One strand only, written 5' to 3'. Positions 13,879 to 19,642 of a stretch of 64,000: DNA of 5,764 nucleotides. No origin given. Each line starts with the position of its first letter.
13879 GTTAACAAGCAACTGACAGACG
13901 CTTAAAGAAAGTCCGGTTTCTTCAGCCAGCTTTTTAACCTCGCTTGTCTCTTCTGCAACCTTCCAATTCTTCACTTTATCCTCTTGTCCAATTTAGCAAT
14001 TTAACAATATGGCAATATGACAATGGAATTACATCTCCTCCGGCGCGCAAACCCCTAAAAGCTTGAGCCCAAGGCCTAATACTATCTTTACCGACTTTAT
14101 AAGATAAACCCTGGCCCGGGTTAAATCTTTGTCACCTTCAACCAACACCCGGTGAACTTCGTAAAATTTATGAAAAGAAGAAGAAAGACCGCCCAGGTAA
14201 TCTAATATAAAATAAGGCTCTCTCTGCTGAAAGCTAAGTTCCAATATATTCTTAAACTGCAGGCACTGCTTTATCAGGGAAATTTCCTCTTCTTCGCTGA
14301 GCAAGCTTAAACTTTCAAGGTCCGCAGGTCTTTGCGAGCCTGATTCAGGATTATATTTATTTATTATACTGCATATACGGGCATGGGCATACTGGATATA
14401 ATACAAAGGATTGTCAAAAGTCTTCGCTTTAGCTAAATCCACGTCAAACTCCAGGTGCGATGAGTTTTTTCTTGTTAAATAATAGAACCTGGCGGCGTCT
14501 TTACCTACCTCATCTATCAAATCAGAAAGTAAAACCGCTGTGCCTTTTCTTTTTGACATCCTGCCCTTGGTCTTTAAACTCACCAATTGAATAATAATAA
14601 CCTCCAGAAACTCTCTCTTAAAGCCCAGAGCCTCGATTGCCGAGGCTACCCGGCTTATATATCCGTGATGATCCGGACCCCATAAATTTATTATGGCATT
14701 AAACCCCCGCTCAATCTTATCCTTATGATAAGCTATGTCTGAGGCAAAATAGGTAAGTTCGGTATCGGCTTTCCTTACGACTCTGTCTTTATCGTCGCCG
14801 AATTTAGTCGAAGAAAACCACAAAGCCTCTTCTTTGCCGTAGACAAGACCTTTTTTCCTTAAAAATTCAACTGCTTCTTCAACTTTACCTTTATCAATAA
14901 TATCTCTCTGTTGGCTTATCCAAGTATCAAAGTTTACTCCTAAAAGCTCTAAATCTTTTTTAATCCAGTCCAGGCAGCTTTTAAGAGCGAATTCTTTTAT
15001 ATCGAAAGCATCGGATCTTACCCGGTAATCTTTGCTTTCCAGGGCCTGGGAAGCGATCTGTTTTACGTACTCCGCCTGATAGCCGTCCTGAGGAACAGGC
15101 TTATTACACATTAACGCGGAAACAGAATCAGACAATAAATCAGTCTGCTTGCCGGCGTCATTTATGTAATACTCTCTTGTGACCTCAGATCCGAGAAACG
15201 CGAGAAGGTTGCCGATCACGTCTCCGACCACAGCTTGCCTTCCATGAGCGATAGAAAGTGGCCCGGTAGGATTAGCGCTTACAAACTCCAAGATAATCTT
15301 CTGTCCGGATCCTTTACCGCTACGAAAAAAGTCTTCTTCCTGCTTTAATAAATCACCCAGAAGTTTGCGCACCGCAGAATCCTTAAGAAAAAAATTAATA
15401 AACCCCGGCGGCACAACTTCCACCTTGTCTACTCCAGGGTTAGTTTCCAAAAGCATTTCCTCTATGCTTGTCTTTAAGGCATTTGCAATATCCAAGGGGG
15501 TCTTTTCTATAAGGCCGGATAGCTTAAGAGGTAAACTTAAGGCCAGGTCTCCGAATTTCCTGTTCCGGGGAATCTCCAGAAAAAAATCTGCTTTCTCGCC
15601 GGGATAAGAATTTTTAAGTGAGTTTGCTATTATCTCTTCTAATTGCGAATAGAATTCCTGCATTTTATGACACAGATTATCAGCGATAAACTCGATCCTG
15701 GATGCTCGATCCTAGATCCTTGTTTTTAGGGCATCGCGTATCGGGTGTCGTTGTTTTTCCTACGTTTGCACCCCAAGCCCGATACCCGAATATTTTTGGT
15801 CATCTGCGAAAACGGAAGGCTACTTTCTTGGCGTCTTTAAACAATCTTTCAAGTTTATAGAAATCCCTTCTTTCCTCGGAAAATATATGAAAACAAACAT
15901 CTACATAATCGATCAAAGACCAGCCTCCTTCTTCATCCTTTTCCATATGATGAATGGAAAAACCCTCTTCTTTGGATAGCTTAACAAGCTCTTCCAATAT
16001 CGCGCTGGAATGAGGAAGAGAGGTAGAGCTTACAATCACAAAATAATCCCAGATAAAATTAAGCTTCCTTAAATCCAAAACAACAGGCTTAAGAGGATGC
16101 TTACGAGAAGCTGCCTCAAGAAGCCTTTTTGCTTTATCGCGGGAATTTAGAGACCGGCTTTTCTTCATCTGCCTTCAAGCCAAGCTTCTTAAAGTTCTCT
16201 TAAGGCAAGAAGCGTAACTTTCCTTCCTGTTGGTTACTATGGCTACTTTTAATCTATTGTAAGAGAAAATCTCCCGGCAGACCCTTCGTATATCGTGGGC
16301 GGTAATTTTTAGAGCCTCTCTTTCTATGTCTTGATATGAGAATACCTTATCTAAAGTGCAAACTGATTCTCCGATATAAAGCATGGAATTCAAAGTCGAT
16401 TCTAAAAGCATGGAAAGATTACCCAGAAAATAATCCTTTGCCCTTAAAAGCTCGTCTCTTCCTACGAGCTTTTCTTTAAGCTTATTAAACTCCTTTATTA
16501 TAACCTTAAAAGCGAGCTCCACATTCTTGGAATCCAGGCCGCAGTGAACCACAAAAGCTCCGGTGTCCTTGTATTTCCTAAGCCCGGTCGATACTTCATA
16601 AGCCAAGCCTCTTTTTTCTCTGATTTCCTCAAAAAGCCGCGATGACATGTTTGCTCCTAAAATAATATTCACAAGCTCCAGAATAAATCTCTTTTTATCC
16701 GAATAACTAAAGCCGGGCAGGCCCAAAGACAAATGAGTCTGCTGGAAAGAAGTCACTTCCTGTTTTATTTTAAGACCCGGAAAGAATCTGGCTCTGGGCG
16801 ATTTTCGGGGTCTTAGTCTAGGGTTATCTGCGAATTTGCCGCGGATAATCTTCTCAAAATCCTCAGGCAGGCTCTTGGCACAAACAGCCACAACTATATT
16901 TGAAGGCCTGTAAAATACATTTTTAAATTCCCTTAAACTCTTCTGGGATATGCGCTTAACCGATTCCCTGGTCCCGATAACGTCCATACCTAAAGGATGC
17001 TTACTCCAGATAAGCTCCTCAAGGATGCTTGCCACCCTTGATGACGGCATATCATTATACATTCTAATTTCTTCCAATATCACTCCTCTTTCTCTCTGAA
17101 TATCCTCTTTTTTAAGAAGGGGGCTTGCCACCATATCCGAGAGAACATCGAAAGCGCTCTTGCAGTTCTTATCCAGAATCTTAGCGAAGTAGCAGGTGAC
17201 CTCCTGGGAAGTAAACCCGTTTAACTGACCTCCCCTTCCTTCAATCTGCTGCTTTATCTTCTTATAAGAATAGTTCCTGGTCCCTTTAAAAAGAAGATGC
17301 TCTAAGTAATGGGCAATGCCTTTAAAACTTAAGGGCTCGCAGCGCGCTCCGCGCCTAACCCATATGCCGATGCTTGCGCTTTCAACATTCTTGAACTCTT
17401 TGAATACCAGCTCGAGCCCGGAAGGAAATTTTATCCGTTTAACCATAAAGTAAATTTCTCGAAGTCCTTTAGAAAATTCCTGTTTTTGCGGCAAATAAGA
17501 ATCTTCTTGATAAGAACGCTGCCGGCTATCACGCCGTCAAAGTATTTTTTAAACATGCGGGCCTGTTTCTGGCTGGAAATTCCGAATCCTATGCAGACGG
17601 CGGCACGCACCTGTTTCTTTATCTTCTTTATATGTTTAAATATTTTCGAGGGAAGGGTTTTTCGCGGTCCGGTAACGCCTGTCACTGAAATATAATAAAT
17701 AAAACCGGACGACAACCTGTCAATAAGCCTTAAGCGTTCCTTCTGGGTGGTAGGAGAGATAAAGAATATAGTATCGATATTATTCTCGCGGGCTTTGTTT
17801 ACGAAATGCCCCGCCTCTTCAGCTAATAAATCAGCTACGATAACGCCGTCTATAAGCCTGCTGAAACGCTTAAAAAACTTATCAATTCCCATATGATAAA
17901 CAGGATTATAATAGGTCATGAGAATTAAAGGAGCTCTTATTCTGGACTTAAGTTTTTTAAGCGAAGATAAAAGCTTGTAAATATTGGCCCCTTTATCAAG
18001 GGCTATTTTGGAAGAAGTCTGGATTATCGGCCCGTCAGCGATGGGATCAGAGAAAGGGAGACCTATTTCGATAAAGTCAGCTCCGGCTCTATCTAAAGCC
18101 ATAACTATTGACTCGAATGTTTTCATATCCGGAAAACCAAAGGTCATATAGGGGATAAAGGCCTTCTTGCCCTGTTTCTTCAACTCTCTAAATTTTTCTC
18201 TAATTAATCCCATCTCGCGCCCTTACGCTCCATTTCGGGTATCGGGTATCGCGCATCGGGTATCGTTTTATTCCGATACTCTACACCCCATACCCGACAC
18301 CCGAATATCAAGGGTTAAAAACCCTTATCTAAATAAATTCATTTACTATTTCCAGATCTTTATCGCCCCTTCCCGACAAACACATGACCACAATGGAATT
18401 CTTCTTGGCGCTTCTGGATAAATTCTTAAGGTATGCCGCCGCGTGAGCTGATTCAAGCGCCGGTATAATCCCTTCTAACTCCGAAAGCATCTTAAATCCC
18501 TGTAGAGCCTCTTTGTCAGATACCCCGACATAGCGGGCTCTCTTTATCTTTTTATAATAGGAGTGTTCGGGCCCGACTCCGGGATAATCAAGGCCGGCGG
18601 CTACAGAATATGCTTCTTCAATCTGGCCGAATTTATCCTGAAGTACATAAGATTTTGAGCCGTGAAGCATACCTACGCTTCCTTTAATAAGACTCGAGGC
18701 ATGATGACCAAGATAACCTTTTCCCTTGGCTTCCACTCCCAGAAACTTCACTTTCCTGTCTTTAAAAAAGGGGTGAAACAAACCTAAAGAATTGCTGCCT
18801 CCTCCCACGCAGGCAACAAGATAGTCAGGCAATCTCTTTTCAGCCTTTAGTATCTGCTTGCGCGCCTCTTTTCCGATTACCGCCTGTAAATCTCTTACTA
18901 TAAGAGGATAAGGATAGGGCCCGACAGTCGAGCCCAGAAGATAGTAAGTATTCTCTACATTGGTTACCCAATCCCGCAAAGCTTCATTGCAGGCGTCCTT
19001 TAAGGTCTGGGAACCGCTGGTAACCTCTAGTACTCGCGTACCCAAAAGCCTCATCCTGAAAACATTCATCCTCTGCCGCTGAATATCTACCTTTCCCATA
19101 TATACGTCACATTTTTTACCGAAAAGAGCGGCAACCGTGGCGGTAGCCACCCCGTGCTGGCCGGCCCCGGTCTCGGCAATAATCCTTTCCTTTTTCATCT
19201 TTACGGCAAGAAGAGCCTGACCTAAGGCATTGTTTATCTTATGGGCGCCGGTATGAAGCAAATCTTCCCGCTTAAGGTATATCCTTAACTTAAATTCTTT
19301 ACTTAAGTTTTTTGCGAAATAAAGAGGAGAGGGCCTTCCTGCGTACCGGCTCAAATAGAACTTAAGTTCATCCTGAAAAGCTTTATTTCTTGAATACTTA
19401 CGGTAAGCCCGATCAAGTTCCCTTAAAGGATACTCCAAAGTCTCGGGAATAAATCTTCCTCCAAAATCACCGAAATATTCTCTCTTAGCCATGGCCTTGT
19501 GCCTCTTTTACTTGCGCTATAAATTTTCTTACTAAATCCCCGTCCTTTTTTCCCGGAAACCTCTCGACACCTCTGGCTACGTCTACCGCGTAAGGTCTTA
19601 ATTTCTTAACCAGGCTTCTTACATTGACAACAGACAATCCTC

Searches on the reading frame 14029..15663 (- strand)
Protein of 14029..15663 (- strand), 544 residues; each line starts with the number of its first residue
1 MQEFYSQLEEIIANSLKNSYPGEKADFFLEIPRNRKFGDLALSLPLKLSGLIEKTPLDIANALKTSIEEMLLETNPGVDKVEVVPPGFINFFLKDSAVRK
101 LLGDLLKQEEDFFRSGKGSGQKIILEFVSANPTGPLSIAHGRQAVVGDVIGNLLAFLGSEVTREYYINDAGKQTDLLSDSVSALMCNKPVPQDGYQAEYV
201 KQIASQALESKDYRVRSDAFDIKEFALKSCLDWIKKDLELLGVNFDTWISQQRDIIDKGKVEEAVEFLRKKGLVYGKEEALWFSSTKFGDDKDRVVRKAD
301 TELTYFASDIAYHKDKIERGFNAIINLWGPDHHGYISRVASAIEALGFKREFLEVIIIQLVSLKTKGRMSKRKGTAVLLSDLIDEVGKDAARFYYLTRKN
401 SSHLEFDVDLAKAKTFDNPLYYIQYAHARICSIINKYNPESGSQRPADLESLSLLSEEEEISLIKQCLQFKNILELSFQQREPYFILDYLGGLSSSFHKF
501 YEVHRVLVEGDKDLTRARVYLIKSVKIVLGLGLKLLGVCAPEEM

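Call 44: search_protein_families(library=pfam, proteins=[window:14029-15663:-], max_evalue=0.00001)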
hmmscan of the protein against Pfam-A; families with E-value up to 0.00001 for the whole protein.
window:14029-15663:- (544 aa): 3 families
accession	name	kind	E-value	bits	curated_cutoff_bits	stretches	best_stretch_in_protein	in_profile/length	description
PF05746.21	DALR_1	-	9.8e-30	103.5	22.3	1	423-544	1-117/117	DALR anticodon binding domain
PF00750.26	tRNA-synt_1d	-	4.2e-23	82.3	23.3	1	114-392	13-304/349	tRNA synthetases class I (R), catalytic domain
PF03485.21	Arg_tRNA_synt_N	-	1.3e-15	58.2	21.5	1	7-93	2-85/85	Arginyl tRNA synthetase N terminal domain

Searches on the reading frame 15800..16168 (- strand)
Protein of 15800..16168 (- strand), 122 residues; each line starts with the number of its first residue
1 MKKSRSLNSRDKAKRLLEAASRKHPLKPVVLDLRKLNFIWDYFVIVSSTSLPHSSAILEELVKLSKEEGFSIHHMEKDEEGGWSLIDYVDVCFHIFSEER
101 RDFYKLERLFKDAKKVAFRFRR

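Call 44: search_protein_families(library=pfam, proteins=[window:15800-16168:-], max_evalue=0.00001)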
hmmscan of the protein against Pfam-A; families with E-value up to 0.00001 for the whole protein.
window:15800-16168:- (122 aa): 1 family
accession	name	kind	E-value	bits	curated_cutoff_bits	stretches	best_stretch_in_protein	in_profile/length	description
PF02410.21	RsfS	-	6.2e-23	81.3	21.6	1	15-110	2-98/98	Ribosomal silencing factor during starvation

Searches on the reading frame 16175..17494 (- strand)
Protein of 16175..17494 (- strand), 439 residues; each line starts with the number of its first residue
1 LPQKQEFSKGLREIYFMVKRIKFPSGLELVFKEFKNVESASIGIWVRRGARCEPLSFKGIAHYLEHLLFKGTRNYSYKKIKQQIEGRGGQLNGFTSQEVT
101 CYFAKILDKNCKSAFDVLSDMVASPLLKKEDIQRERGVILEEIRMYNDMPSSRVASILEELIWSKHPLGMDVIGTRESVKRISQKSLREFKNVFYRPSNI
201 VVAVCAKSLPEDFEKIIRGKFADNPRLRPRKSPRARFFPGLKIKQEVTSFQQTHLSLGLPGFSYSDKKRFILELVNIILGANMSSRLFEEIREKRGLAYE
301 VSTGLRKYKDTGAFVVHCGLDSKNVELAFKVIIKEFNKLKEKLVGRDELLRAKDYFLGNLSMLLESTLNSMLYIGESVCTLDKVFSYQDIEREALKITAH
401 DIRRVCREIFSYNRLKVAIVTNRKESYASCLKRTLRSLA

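Call 44: search_protein_families(library=pfam, proteins=[window:16175-17494:-], max_evalue=0.00001)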
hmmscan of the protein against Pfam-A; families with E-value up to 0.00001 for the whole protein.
window:16175-17494:- (439 aa): 2 families
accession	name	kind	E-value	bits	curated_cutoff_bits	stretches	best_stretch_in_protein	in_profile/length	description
PF00675.25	Peptidase_M16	-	2.1e-34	119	22.3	1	36-175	9-148/149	Insulinase (Peptidase family M16)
PF05193.26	Peptidase_M16_C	-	8.1e-34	117.5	23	1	182-354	2-179/181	Peptidase M16 inactive domain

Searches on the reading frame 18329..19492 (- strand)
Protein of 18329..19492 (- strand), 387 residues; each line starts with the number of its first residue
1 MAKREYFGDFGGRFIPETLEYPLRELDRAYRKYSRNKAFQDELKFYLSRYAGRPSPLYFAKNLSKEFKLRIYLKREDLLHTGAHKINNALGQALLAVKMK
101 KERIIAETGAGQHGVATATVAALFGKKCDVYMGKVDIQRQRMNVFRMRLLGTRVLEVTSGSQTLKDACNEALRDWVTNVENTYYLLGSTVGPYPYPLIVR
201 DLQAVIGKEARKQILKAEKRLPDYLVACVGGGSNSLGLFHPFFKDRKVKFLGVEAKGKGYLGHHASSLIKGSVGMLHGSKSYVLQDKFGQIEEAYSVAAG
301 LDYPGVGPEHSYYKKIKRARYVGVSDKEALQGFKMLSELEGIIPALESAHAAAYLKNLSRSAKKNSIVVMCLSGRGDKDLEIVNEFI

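Call 44: search_protein_families(library=pfam, proteins=[window:18329-19492:-], max_evalue=0.00001)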
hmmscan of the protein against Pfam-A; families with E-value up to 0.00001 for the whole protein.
window:18329-19492:- (387 aa): 1 family
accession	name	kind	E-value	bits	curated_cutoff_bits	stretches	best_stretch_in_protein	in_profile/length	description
PF00291.31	PALP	-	2.9e-40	138.9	35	1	51-374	4-295/295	Pyridoxal-phosphate dependent enzyme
